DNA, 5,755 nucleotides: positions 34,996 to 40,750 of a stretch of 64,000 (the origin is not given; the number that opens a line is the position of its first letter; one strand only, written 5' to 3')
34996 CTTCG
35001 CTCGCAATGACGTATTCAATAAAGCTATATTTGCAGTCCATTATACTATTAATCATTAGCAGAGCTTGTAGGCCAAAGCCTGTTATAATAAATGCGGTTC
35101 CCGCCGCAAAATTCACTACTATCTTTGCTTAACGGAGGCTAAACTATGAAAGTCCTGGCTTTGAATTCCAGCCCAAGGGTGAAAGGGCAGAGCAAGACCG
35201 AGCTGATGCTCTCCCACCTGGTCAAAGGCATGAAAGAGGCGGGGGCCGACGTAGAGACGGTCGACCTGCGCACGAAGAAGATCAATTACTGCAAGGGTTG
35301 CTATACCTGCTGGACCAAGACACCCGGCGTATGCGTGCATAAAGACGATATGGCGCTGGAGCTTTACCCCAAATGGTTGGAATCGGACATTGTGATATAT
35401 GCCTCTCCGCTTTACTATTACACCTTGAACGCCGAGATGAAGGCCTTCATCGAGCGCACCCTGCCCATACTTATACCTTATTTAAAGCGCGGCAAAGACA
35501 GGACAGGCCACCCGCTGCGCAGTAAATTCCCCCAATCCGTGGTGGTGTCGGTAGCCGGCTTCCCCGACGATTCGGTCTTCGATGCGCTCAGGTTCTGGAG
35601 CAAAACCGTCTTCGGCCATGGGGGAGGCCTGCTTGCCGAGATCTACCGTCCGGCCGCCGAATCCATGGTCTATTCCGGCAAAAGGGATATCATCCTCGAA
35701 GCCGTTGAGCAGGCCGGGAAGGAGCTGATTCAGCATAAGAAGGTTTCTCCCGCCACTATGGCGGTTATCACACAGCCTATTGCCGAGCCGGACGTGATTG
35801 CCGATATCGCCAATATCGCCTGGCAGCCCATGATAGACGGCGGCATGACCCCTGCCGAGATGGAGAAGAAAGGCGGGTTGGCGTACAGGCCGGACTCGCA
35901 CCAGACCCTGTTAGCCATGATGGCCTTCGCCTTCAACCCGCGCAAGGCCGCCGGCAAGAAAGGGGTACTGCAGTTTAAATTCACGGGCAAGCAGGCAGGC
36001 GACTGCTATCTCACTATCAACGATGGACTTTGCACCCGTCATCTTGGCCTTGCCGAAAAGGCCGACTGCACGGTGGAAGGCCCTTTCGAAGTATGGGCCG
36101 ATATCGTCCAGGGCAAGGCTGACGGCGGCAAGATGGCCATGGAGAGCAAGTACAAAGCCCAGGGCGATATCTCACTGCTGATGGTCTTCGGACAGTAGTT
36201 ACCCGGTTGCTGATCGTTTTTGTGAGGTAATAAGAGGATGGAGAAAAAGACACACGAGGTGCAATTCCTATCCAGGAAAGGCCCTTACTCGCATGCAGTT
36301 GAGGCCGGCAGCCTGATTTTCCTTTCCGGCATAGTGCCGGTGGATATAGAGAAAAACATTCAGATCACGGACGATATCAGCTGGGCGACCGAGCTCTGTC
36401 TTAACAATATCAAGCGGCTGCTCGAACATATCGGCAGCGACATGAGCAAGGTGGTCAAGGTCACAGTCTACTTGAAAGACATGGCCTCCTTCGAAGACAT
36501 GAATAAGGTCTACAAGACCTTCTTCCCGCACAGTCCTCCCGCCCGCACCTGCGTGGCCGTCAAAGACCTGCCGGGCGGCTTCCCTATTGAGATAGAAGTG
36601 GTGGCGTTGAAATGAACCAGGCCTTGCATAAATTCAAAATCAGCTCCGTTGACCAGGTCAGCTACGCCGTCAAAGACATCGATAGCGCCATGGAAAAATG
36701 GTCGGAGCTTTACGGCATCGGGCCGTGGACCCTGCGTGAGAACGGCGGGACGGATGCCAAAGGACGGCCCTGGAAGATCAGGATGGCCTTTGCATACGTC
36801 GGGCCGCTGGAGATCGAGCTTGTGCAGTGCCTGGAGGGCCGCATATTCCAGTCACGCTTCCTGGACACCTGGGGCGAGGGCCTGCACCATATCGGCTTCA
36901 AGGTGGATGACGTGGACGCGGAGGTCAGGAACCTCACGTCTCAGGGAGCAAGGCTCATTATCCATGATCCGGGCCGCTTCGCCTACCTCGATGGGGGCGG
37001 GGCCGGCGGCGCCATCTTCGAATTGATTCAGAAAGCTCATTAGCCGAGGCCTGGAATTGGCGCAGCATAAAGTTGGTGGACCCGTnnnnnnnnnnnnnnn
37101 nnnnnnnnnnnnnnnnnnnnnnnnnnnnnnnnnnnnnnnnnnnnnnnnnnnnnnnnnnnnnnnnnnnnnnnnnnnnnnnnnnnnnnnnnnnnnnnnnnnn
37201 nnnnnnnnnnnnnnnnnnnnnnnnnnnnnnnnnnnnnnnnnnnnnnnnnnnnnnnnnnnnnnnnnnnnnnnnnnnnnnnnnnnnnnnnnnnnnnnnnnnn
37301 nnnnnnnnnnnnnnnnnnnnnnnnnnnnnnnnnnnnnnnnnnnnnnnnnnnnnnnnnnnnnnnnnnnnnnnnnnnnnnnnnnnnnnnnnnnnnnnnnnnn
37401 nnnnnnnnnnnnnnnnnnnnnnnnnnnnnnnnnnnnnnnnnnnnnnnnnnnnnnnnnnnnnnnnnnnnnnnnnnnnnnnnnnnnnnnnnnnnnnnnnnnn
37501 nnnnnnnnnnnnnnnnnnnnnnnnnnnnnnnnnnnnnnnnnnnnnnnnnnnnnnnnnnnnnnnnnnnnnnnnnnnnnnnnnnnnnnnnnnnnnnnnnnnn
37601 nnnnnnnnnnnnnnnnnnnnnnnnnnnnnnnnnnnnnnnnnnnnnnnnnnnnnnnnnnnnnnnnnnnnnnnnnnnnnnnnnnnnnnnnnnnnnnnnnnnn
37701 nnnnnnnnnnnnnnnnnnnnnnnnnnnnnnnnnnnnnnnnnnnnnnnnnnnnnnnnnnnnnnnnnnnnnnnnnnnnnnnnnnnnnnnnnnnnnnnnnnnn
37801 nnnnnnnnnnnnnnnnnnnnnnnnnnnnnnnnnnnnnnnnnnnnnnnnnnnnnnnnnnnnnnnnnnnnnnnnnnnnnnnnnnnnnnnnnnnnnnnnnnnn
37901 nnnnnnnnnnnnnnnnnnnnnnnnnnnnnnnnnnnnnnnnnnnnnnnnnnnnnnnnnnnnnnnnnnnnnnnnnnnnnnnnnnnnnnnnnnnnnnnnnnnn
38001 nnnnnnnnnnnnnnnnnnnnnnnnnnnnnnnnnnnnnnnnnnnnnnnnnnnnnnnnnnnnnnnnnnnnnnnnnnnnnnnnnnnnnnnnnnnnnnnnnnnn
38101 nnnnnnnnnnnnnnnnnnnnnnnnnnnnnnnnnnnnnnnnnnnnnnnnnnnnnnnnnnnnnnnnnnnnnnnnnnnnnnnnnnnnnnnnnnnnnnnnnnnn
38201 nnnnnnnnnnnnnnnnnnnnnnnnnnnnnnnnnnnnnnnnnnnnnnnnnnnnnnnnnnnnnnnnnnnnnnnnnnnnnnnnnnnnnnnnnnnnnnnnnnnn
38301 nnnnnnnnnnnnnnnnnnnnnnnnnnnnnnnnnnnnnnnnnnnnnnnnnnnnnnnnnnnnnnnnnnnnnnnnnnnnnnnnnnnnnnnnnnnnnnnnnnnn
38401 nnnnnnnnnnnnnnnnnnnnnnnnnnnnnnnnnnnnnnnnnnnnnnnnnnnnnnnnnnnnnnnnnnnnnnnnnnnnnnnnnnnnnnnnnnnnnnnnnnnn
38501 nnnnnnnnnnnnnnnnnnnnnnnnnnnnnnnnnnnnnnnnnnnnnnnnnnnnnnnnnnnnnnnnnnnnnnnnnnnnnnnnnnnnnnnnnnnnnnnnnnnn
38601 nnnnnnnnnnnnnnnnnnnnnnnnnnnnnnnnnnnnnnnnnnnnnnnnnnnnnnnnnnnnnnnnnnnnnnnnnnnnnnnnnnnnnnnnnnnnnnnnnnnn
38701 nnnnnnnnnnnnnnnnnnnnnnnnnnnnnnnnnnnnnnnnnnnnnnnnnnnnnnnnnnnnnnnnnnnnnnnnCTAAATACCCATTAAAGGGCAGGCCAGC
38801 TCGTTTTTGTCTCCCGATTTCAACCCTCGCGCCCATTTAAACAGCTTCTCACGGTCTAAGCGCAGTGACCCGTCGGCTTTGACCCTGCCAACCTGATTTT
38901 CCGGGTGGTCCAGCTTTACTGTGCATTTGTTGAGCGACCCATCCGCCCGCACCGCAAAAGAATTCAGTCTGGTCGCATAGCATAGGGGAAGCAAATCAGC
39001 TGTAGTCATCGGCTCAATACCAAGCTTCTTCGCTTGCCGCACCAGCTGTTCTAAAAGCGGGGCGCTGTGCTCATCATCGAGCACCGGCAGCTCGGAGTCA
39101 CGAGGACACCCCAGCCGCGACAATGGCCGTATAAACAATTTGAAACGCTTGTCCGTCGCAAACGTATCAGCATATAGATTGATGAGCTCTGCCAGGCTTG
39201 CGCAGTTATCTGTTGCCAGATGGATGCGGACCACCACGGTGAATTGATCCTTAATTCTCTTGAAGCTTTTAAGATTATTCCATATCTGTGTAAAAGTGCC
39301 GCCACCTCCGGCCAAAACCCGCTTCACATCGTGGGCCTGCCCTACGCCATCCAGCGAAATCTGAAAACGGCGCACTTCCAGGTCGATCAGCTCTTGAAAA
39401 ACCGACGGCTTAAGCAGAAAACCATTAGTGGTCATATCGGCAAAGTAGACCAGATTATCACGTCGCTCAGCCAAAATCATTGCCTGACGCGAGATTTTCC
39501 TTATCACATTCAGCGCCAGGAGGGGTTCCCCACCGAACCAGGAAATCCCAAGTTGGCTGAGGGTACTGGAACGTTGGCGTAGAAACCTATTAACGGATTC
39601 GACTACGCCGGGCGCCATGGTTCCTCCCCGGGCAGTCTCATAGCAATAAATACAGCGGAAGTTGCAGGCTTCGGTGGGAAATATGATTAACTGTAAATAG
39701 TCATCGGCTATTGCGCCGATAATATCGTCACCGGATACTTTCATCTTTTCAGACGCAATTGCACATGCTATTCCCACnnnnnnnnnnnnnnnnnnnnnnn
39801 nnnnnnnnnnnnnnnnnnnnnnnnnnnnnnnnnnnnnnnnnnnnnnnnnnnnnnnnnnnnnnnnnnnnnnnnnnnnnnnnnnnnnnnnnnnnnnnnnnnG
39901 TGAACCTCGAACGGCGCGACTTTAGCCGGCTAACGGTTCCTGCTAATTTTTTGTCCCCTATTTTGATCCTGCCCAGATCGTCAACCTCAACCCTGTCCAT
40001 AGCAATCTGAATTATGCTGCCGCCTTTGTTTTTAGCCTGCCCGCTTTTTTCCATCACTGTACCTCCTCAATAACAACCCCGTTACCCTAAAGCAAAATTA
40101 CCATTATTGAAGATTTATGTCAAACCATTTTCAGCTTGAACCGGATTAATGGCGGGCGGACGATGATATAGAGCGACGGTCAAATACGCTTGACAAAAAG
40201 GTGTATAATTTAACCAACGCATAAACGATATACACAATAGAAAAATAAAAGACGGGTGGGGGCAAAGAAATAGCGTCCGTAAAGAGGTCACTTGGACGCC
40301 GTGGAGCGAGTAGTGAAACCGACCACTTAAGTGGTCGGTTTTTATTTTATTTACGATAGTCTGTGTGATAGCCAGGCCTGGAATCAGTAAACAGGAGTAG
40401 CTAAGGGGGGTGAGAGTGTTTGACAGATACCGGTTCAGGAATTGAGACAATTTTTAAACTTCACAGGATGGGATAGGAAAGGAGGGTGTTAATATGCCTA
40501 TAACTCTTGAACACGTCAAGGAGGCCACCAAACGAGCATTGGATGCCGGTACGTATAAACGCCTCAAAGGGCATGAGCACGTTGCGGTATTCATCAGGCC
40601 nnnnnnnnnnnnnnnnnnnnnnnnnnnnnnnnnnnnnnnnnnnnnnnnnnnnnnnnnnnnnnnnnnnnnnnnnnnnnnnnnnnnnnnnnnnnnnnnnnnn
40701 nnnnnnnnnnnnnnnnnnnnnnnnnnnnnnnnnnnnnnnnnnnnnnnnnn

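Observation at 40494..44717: Four-gene operon encoding a signal-peptide-less legumain-like (clan CD) peptidase plus an unrecognised Cys-His domain protein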

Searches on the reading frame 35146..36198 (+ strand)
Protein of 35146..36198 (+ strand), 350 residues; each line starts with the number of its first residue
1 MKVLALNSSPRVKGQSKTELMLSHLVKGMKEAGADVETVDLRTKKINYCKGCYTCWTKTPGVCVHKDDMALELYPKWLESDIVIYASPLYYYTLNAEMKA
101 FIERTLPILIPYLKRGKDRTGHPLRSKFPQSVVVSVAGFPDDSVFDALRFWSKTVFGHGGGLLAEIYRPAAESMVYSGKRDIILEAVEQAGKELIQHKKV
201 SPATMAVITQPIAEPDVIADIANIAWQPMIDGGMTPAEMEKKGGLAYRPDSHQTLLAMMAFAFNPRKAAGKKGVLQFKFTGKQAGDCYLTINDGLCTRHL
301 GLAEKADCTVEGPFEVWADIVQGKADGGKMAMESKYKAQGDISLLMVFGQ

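Call 51: search_protein_families(library=pfam, proteins=[window:35146-36198:+], max_evalue=0.001)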
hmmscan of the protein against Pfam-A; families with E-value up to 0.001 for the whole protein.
window:35146-36198:+ (350 aa): 4 families
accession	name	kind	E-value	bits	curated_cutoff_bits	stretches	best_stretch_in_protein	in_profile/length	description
PF03358.20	FMN_red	-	1.7e-16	60.6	24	1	1-105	1-96/152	NADPH-dependent FMN reductase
PF02036.22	SCP2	-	5e-11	43.3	21.3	1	269-348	17-96/101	SCP-2 sterol transfer family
PF02525.22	Flavodoxin_2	-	2e-10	41.1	27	1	1-107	1-105/198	Flavodoxin-like fold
PF14864.11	Alkyl_sulf_C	-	6.6e-06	26.8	27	1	253-346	14-107/125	Alkyl sulfatase C-terminal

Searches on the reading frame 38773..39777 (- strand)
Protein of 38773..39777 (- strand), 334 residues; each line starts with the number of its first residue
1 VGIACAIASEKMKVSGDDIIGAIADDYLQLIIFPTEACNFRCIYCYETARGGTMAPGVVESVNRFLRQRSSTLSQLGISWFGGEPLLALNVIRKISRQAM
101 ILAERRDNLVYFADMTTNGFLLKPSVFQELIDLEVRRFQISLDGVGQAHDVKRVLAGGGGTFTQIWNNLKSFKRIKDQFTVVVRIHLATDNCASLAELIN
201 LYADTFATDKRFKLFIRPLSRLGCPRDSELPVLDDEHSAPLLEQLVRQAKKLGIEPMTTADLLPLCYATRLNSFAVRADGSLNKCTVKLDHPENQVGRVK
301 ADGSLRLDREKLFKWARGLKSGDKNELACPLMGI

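Call 3: search_protein_families(library=pfam, proteins=[window:38773-39777:-], max_evalue=0.1)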
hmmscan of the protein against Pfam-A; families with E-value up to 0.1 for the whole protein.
window:38773-39777:- (334 aa): 2 families
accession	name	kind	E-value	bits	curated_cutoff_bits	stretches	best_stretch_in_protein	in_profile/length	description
PF04055.27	Radical_SAM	-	1.1e-15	58.6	29.5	1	33-182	2-145/166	Radical SAM superfamily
PF13353.11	Fer4_12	-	0.016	16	22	1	35-102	12-80/137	4Fe-4S single cluster domain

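Call 4: search_protein_families(library=padloc, proteins=[window:38773-39777:-], max_evalue=0.1)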
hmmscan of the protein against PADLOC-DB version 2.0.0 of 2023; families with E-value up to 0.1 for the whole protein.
window:38773-39777:- (334 aa): 2 families
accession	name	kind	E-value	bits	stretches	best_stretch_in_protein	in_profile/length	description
PDLC02903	pVip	-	6.2e-11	40.2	1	35-149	7-107/257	Viperins not associated with kinases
PDLC02904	pVip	-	1.1e-06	26.4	1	35-183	10-149/262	Viperins associated with kinases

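Call 5: search_protein_families(library=ncbifam, proteins=[window:38773-39777:-], max_evalue=0.1)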
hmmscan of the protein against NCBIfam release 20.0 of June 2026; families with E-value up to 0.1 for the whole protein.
window:38773-39777:- (334 aa): 72 families (the best 25 are shown)
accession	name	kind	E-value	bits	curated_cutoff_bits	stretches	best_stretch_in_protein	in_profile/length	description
TIGR04463.1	rSAM_vs_C_rich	equivalog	5.1e-44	150.7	525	1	25-315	79-370/438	TIGR04463 family radical SAM/SPASM RiPP maturase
TIGR04334.1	rSAM_Clo7bot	equivalog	1.1e-35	123.2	600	1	19-300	81-364/440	radical SAM/SPASM domain Clo7bot peptide maturase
NF038107.1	rSAM_NF038107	equivalog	3.7e-35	121.6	600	1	25-316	82-377/444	Cys-every-fifth radical SAM/SPASM peptide maturase CefB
NF047865.1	rSAM_PapB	equivalog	6.4e-29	101.2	340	1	30-199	5-172/330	PapB family radical SAM/SPASM ranthipeptide maturase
TIGR04280.1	geopep_mat_rSAM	hypoth_equivalog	7e-25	87.9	400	1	28-298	84-357/428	geopeptide radical SAM maturase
TIGR04068.1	rSAM_ocin_clost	equivalog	4.1e-24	85.3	500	1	9-202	64-262/462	Cys-rich peptide radical SAM maturase CcpM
NF052473.1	rSAM_FlmE_OhkG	exception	5.9e-23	81.3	500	1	27-200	97-274/481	FlmE/OhkG family radical SAM/SPASM peptide maturase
TIGR04064.1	rSAM_nif11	equivalog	2.5e-20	72.6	518.7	1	29-171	79-223/459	nif11-like peptide radical SAM maturase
NF041298.1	rSAM_mat_DynA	equivalog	3.6e-18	65.7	450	1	31-227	4-194/356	dynobactin maturation radical SAM/SPASM protein DynA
TIGR03974.1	rSAM_six_Cys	equivalog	1.6e-17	63.6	425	1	36-200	105-272/451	thioether cross-link-forming SCIFF peptide maturase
TIGR03978.1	rSAM_paired_1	equivalog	6e-16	58.2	370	1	31-227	86-278/466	His-Xaa-Ser system radical SAM maturase HxsB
TIGR03906.1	quino_hemo_SAM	equivalog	1.9e-15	56.5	453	1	34-191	100-260/467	quinohemoprotein amine dehydrogenase maturation protein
NF040492.1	not_ScfB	exception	1.1e-14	54.2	855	1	35-205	102-276/450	ScfB-related radical SAM/SPASM orphan maturase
TIGR04148.1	GG_samocin_CFB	equivalog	2e-13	50.3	300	1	29-178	18-176/411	radical SAM peptide maturase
NF041707.1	rSAM_YhhB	equivalog_domain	3.8e-13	49.1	445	1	37-181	11-161/369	cyclophane-forming radical SAM/SPASM peptide maturase YhhB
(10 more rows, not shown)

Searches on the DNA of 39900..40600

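Call 84: search_rna_families(source=window, start=39900, end=40600, threshold=evalue, max_evalue=1, show_alignments=2)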
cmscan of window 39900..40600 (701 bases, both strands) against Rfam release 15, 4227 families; matches with E-value up to 1: 4.
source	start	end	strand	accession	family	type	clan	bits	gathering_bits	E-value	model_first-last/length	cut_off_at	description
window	40249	40333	+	RF01786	c-di-GMP-II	Cis-reg; riboswitch;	CL00127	49.8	53.5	6.4e-10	1-84/84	no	Cyclic di-GMP-II riboswitch aptamer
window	40292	40349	+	RF02063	STnc350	Gene; sRNA;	-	21.4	60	0.21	1-68/68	no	Salmonella enterica sRNA STnc350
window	40312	40416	-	RF02631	Hrs13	Gene; sRNA;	-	17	52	0.17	1-82/82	no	Hfq-regulated sRNA 13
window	40316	40341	+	RF00084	CsrC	Gene; sRNA;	CL00106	11.9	61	0.37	214-239/255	no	CsrC RNA family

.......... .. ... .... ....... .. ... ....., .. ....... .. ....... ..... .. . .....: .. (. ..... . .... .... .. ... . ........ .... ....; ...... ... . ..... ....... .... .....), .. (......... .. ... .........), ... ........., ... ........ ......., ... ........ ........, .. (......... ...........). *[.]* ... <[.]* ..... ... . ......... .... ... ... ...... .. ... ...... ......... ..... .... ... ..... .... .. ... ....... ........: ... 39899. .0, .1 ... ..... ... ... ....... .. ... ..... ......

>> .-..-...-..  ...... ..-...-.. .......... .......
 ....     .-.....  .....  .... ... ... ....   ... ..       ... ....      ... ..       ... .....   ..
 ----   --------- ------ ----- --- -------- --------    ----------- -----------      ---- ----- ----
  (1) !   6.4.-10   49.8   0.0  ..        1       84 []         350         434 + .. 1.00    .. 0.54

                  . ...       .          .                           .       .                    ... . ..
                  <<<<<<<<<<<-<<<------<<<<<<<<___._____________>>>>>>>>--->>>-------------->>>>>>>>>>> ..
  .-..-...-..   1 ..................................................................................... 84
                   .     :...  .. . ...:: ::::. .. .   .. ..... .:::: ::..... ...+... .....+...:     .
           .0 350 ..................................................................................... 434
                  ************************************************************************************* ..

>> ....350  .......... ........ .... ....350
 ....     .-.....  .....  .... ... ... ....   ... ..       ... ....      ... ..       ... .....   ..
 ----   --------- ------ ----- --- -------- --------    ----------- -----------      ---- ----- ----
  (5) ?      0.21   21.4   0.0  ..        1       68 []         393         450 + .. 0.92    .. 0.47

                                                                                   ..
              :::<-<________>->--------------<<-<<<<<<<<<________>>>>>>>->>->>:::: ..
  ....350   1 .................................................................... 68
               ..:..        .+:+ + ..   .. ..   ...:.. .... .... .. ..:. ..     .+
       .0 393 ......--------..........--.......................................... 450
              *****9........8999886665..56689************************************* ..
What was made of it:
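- In this genome the operon follows a c-di-GMP riboswitch, a signal classically tied to surface and biofilm traits (call 84; the link is general knowledge).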
